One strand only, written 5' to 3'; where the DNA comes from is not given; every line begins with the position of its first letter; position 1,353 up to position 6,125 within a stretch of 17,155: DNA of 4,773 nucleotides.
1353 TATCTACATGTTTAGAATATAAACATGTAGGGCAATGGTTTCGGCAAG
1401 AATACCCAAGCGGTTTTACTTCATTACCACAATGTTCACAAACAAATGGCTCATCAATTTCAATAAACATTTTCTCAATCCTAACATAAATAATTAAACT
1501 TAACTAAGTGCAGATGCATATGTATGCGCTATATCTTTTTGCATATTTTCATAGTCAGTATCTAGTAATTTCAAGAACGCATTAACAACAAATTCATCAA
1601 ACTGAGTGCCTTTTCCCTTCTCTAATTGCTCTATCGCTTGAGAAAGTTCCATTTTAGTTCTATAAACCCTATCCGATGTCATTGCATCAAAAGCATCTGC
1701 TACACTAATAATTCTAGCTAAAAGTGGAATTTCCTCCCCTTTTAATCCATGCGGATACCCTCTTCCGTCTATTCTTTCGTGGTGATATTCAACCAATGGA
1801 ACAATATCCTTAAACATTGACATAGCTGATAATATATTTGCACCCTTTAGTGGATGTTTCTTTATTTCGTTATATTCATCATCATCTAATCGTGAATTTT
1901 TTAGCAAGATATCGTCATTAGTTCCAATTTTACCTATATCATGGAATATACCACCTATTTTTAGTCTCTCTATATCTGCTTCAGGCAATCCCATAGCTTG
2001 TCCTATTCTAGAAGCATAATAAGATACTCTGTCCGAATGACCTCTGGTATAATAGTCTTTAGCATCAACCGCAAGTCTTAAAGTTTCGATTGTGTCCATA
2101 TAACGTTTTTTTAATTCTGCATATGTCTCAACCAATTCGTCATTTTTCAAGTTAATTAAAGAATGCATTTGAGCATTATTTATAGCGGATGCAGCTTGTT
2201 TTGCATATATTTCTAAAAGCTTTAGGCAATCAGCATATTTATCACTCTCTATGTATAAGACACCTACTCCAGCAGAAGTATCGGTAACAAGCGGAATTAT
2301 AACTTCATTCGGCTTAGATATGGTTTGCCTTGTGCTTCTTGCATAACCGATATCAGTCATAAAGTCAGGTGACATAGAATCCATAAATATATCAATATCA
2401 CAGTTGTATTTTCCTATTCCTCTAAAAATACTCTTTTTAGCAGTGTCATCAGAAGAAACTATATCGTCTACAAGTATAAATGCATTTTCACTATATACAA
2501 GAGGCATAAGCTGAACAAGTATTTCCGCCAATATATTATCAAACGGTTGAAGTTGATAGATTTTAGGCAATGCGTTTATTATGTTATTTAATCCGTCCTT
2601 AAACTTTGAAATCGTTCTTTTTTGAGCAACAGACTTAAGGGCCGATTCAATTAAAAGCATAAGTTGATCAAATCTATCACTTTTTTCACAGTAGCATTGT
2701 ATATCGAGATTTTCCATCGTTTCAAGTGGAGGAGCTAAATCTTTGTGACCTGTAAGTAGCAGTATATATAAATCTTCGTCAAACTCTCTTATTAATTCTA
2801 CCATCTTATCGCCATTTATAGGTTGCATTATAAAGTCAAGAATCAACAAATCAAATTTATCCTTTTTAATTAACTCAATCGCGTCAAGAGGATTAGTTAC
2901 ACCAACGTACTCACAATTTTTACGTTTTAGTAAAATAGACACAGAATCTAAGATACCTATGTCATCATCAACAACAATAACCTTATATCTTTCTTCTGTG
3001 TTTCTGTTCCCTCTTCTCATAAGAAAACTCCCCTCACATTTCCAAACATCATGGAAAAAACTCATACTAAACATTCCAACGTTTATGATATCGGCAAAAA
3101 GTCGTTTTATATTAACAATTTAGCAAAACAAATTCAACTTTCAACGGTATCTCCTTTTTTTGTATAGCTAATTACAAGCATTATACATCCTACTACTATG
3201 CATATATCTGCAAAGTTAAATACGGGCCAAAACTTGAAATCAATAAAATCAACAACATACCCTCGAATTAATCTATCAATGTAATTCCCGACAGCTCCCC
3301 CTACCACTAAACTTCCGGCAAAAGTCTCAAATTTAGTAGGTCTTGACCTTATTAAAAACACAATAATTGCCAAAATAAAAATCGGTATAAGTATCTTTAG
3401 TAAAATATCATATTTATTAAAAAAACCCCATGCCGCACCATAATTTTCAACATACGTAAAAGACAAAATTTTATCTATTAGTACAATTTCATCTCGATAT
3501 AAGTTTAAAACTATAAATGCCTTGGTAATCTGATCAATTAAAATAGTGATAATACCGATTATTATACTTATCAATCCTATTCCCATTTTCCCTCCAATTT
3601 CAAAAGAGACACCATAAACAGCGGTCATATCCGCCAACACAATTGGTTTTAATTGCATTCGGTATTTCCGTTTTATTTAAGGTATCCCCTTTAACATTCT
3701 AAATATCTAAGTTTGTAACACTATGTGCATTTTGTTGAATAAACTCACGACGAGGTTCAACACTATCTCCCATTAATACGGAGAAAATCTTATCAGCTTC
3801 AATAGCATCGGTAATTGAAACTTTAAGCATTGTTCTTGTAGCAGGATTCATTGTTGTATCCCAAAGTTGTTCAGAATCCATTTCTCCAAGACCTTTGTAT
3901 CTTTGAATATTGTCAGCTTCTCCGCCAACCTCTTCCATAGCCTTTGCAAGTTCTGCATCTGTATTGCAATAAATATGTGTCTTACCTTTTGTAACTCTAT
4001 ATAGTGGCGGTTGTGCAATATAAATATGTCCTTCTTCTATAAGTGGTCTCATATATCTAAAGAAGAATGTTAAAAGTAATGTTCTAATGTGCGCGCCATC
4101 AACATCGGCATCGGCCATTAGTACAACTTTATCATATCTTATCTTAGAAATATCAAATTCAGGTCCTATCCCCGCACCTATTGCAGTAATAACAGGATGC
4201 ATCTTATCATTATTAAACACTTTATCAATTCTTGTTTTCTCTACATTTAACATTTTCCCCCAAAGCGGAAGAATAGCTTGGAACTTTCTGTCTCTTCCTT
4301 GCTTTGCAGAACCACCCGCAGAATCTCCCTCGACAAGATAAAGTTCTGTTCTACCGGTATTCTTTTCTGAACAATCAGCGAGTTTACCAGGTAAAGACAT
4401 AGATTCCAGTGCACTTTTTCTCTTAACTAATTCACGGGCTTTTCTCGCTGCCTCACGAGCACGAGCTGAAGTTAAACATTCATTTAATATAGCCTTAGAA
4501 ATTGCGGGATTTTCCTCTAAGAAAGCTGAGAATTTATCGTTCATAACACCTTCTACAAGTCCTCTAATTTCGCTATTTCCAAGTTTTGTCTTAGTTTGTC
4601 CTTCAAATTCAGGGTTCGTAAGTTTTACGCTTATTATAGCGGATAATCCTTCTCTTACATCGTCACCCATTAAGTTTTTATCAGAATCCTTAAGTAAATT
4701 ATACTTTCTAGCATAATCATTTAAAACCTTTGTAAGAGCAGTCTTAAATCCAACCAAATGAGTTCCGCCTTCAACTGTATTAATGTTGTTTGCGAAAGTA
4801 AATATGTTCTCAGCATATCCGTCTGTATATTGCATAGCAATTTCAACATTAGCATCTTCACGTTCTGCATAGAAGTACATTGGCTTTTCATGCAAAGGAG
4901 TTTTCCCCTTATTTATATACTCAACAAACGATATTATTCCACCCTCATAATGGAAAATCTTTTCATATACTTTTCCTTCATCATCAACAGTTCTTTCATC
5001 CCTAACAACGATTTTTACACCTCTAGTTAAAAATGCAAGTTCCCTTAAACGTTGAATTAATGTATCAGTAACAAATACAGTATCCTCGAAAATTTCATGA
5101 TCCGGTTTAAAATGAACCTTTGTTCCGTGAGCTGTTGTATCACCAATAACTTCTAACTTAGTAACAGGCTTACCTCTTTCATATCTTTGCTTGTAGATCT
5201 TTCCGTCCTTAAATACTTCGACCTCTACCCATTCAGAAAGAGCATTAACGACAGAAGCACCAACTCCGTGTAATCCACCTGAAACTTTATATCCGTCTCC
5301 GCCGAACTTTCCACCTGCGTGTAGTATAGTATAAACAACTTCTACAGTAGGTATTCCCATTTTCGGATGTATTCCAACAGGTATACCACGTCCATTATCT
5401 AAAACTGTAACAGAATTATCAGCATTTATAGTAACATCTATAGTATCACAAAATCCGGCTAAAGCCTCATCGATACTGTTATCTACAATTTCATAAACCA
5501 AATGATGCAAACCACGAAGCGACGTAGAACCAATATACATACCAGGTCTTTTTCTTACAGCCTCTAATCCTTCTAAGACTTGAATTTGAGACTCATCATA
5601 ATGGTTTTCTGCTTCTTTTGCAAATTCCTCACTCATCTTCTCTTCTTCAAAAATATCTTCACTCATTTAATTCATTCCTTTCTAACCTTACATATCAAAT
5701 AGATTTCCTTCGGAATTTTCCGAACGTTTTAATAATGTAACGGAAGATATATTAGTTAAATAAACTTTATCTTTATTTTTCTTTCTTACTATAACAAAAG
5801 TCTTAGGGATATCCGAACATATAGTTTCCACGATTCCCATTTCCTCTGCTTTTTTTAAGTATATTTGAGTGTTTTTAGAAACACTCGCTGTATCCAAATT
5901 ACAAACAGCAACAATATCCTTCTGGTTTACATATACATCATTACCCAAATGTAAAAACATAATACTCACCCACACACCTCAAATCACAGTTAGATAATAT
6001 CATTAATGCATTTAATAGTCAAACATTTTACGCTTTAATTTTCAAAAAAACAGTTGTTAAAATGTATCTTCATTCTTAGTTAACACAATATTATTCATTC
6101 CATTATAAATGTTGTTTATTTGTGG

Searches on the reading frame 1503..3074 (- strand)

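Call 58: search_protein_families(library=pfam, proteins=[window:1503-3074:-], max_evalue=0.00001)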
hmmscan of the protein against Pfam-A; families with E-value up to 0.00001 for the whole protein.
window:1503-3074:- (524 aa): 4 families
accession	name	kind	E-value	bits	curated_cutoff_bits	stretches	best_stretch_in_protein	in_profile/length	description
PF13487.12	HD_5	-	1.5e-37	129.4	27.2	1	336-494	7-168/170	HD domain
PF11849.14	DUF3369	-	6.8e-25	88.7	27.2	1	144-305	3-166/168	Domain of unknown function (DUF3369)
PF01966.28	HD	-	1.1e-23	84.2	22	1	345-465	3-116/116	HD domain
PF00072.30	Response_reg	-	2.4e-14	53.9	30.2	1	32-139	1-107/111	Response regulator receiver domain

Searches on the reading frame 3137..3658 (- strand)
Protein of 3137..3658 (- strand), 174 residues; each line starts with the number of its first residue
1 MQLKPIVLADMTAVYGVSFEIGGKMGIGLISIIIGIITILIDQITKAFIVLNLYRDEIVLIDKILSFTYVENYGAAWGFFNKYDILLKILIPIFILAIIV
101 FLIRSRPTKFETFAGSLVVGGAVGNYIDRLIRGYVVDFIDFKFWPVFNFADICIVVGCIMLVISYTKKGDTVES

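Call 58: search_protein_families(library=pfam, proteins=[window:3137-3658:-], max_evalue=0.00001)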
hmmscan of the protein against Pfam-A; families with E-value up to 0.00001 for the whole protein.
window:3137-3658:- (174 aa): 1 family
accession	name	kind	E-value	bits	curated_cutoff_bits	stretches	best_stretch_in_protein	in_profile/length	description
PF01252.23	Peptidase_A8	-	2.3e-37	128.8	25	1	36-165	3-140/142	Signal peptidase (SPase) II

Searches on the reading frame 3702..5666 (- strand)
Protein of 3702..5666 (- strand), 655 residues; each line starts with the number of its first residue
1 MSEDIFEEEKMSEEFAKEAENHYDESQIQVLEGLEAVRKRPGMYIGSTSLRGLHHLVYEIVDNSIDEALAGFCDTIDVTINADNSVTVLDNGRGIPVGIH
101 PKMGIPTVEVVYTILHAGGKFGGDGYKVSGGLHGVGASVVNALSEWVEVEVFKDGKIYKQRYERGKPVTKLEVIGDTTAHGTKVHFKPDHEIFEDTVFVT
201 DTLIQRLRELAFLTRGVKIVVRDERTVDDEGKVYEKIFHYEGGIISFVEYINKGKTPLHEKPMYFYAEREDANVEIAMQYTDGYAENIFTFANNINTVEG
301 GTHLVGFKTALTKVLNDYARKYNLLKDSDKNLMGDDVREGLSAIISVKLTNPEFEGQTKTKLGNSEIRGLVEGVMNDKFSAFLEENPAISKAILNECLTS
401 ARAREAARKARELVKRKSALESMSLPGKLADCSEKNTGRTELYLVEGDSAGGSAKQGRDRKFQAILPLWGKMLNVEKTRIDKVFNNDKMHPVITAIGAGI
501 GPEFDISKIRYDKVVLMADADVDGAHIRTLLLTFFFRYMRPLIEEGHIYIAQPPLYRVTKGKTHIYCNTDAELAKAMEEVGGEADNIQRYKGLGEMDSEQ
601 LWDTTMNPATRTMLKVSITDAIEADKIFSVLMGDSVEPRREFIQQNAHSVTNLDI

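Call 58: search_protein_families(library=pfam, proteins=[window:3702-5666:-], max_evalue=0.00001)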
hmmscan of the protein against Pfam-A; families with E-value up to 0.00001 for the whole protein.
window:3702-5666:- (655 aa): 4 families
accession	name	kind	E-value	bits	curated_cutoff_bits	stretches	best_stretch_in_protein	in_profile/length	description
PF00204.31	DNA_gyraseB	-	7.4e-65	218.1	27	1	243-412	1-172/173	DNA gyrase B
PF00986.26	DNA_gyraseB_C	-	2.9e-30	104.7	29.8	1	586-644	5-63/63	DNA gyrase B subunit, carboxyl terminus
PF01751.28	Toprim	-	1.5e-18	67.2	23.1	1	441-552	1-95/96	Toprim domain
PF02518.31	HATPase_c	-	8.8e-16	58.8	26.4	1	51-189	4-108/111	Histidine kinase-, DNA gyrase B-, and HSP90-like ATPase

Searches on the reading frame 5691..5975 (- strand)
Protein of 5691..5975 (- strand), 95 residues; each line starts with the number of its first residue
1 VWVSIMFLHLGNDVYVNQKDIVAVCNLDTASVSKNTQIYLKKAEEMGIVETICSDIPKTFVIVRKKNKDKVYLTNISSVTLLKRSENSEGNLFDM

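Call 58: search_protein_families(library=pfam, proteins=[window:5691-5975:-], max_evalue=0.00001)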
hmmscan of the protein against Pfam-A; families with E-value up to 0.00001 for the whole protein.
window:5691-5975:- (95 aa): 1 family
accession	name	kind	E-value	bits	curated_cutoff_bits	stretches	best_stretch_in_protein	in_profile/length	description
PF04025.18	RemA-like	-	6.8e-06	26.5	26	1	7-84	1-72/73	Extracellular matrix regulatory protein A-like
